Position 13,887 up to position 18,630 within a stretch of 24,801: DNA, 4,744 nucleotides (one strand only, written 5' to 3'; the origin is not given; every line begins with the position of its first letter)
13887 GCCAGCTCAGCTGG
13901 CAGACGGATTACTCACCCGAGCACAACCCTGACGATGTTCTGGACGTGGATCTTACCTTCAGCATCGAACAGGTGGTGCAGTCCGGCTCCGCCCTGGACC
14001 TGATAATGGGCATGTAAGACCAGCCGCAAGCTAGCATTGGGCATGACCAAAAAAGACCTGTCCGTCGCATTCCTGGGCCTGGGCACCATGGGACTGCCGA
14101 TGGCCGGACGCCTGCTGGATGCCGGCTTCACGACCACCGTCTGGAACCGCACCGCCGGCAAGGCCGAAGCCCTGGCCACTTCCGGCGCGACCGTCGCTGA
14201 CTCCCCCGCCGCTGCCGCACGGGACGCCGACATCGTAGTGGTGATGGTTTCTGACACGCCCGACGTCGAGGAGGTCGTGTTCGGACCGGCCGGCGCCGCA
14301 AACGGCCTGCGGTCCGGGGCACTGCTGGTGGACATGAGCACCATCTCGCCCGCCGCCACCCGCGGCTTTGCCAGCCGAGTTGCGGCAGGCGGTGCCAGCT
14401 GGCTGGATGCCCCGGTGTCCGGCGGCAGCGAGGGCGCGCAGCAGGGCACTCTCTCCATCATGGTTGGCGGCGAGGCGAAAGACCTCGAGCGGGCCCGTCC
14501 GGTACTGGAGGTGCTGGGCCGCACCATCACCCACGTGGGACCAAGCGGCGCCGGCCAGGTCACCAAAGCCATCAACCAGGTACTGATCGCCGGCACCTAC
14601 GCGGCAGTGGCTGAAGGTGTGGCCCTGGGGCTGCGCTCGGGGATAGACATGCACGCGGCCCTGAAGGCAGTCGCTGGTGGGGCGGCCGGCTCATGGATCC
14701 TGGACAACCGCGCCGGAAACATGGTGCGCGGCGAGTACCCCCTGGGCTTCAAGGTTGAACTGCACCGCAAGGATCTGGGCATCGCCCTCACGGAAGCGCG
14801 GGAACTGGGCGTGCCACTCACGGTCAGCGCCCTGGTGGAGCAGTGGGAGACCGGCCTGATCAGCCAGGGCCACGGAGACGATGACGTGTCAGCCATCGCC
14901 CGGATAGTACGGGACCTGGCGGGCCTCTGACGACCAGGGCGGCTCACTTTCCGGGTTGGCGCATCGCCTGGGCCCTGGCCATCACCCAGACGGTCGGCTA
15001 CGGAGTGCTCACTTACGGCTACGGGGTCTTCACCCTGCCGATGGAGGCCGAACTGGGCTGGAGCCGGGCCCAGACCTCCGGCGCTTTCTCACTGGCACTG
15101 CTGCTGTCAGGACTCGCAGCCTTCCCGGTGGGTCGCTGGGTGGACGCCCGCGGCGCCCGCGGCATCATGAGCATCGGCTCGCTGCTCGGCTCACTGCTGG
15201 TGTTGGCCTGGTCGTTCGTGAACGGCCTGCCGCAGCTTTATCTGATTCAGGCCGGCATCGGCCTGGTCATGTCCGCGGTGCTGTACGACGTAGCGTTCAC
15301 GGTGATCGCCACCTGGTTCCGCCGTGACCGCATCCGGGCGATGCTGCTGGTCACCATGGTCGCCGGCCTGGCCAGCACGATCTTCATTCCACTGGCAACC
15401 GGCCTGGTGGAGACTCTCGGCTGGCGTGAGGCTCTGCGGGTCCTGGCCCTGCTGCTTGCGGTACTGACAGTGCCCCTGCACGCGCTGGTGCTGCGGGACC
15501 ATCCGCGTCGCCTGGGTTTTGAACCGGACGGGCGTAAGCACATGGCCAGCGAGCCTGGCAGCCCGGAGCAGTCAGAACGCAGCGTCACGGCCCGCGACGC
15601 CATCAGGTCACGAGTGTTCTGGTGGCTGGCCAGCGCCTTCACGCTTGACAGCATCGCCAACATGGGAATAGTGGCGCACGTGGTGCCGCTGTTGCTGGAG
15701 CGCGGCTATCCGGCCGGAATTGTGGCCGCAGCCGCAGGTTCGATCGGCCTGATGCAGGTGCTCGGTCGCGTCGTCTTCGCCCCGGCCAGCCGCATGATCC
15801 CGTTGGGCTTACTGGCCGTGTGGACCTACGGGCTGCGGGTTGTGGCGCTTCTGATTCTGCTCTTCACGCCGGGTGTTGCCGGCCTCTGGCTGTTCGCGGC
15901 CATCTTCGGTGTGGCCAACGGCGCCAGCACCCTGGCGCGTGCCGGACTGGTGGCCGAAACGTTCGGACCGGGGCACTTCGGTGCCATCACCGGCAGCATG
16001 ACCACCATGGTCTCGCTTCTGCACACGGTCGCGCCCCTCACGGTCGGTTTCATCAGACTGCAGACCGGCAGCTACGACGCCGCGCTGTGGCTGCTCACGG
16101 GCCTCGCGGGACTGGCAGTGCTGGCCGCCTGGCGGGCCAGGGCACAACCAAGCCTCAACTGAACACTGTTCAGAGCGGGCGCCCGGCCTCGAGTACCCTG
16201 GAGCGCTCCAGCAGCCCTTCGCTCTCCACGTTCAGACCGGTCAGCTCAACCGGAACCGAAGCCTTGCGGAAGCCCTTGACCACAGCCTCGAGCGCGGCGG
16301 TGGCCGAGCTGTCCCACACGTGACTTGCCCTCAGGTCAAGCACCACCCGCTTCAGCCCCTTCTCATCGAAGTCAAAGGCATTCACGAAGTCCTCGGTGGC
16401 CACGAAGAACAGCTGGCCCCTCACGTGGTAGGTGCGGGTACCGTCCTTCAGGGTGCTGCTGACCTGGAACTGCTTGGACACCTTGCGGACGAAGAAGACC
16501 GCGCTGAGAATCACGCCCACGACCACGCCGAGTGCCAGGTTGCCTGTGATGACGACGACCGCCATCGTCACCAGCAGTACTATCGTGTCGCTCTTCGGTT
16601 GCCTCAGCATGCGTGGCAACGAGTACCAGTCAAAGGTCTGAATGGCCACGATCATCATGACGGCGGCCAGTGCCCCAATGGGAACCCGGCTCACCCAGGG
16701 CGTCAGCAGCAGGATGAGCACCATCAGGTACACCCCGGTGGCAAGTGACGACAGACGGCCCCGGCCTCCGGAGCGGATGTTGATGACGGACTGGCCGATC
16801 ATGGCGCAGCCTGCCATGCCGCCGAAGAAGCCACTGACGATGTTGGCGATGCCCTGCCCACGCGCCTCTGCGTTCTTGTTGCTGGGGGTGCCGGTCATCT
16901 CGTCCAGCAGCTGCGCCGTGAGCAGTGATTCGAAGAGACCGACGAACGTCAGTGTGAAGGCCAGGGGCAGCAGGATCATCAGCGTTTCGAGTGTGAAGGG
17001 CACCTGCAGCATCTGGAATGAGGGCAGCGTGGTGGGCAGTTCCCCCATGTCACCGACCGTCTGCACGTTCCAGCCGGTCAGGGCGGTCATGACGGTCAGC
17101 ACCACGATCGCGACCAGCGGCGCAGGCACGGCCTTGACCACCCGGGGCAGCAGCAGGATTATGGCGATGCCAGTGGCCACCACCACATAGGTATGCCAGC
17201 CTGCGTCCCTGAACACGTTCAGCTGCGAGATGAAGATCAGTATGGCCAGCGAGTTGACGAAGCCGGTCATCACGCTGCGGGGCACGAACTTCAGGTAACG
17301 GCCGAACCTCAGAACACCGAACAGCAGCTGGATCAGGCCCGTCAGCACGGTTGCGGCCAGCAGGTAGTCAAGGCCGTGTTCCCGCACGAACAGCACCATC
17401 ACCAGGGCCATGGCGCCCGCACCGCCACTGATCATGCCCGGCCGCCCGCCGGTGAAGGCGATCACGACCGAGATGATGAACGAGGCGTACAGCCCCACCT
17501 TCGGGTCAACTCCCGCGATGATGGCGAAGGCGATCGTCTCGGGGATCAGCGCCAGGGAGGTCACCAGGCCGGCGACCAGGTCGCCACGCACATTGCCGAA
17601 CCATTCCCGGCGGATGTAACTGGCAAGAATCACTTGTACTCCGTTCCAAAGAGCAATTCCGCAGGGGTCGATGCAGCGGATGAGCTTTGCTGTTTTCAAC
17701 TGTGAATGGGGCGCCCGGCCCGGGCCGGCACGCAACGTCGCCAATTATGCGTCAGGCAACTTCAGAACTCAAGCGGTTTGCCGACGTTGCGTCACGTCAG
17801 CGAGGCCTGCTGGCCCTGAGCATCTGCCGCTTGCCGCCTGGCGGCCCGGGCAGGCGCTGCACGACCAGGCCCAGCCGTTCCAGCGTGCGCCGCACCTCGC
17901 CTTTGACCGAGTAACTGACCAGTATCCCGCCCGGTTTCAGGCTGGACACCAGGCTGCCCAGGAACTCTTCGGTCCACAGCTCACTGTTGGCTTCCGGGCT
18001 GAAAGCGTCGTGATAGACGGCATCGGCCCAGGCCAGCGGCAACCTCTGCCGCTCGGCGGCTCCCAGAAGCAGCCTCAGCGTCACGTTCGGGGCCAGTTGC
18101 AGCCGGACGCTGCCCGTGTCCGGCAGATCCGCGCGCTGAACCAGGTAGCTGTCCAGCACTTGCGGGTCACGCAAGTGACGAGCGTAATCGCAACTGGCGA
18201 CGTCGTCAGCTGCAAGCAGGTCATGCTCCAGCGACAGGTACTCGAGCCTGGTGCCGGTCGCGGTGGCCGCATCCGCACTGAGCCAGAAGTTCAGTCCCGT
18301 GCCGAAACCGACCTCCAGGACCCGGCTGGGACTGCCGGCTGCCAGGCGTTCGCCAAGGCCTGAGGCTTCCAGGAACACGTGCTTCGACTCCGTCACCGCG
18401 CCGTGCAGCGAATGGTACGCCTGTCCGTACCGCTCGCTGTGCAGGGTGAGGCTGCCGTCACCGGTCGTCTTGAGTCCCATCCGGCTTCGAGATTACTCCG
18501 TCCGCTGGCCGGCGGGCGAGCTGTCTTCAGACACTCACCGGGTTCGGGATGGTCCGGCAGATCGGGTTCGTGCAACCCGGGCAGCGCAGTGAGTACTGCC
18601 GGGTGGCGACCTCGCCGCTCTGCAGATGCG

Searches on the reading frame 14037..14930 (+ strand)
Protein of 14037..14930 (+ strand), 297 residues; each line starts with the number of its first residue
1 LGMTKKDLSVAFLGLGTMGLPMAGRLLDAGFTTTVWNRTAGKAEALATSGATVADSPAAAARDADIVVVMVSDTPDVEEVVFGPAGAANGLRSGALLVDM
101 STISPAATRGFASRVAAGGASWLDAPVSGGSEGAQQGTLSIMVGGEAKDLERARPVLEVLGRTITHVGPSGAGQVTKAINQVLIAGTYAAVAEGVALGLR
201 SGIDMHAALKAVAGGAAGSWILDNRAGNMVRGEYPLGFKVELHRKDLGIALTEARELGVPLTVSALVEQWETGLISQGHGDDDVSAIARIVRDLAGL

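Call 21: search_protein_families(library=pfam, proteins=[window:14037-14930:+])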
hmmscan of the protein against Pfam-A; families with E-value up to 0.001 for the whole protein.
window:14037-14930:+ (297 aa): 7 families
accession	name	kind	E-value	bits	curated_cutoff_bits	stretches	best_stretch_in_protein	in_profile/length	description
PF03446.21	NAD_binding_2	-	1.9e-53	181.2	21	1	10-168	2-161/161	NAD binding domain of 6-phosphogluconate dehydrogenase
PF14833.11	NAD_binding_11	-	1.3e-33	116.3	30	1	171-290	1-121/122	NAD-binding of NADP-dependent 3-hydroxyisobutyrate dehydrogenase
PF03807.23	F420_oxidored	-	4.8e-07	30.7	21.6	1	10-72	2-68/94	NADP oxidoreductase coenzyme F420-dependent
PF02826.25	2-Hacid_dh_C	-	1e-05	25.4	25.1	1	7-81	36-109/178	D-isomer specific 2-hydroxyacid dehydrogenase, NAD binding domain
PF07991.19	KARI_N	-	0.00023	21.2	20.6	1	6-74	3-71/165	Acetohydroxy acid isomeroreductase, NADPH-binding domain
PF02558.23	ApbA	-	0.00042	20.4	22.2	1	10-57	1-47/150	Ketopantoate reductase PanE/ApbA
PF01488.26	Shikimate_DH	-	0.00062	20.3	24.3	0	6-72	11-84/138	Shikimate / quinate 5-dehydrogenase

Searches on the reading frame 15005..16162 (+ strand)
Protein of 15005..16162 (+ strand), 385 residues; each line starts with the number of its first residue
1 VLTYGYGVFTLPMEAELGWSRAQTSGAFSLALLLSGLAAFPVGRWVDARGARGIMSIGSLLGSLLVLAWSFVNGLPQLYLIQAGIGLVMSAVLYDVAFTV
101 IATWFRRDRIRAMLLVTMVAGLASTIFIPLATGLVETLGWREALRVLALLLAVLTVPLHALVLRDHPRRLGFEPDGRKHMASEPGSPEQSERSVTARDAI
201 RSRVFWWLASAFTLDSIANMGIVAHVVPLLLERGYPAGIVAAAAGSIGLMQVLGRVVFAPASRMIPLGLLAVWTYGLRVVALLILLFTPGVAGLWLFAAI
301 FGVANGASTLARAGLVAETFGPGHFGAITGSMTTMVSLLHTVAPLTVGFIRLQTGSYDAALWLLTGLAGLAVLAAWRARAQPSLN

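Call 21: search_protein_families(library=pfam, proteins=[window:15005-16162:+])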
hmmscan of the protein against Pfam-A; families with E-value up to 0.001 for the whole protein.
window:15005-16162:+ (385 aa): 1 family
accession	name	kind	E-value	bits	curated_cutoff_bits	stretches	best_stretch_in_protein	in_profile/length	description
PF07690.21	MFS_1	-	2.8e-31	109.2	33.4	1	9-344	19-347/347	Major Facilitator Superfamily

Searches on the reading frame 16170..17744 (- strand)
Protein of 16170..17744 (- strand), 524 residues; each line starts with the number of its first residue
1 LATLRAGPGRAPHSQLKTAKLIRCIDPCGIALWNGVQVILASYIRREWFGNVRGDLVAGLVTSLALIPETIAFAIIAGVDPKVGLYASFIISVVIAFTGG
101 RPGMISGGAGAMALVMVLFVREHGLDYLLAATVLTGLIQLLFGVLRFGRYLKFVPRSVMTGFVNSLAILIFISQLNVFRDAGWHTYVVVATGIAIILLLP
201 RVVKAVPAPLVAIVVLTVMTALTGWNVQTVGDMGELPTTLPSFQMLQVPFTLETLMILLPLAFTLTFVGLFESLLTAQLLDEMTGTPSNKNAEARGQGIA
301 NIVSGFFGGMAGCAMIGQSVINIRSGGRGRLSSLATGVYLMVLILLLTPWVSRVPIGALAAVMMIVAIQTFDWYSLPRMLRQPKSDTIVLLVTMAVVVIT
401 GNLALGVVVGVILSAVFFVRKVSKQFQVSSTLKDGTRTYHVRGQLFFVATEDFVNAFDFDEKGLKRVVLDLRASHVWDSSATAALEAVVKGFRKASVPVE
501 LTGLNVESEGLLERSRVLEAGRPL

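Call 21: search_protein_families(library=pfam, proteins=[window:16170-17744:-])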
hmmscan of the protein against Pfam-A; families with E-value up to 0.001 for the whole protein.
window:16170-17744:- (524 aa): 2 families
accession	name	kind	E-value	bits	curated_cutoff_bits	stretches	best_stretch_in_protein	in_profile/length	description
PF00916.26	Sulfate_transp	-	2.5e-61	208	23.2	2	182-393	161-380/380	Sulfate permease family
PF01740.26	STAS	-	1.2e-10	41.6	22.6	1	433-518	7-94/106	STAS domain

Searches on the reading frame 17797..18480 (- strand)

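Call 21: search_protein_families(library=pfam, proteins=[window:17797-18480:-])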
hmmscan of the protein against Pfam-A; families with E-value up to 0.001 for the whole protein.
window:17797-18480:- (227 aa): 1 family
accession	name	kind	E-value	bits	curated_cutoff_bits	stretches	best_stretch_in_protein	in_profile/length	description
PF05430.17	Methyltransf_30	-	3.4e-23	82.3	22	1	114-225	11-123/124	S-adenosyl-L-methionine-dependent methyltransferase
